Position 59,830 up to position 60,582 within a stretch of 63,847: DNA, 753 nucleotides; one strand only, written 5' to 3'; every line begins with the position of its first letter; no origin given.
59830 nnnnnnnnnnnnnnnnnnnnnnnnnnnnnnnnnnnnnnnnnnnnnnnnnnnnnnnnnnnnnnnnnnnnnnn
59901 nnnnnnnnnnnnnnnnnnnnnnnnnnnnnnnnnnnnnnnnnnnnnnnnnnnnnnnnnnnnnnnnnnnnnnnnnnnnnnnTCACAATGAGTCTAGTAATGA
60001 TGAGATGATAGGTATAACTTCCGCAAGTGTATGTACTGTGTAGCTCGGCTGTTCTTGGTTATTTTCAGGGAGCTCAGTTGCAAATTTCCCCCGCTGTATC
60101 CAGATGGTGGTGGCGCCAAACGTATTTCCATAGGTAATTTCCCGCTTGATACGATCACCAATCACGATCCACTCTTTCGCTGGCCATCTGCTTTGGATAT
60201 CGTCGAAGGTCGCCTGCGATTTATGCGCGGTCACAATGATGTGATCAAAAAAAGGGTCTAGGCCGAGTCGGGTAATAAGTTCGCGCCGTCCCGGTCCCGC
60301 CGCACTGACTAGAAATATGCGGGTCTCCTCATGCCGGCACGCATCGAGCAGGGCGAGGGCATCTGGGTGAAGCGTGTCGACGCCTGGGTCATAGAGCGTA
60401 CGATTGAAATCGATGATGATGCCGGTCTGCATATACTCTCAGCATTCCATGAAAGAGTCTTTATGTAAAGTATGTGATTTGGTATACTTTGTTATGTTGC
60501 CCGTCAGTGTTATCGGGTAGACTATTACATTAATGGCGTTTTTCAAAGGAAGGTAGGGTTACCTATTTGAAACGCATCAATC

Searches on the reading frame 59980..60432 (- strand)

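Call 70: search_protein_families(library=ncbifam, proteins=[window:59980-60432:-], max_evalue=0.00001)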
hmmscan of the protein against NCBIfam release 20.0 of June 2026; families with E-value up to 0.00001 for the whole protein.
window:59980-60432:- (150 aa): 2 families
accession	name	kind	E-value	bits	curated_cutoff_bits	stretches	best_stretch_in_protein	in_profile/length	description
TIGR02253.1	CTE7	subfamily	7e-10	39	169.75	1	21-140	95-221/221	TIGR02253 family HAD-type hydrolase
TIGR01668.1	YqeG_hyp_ppase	hypoth_equivalog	8.3e-08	31.9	89.1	1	4-120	27-143/170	YqeG family HAD IIIA-type phosphatase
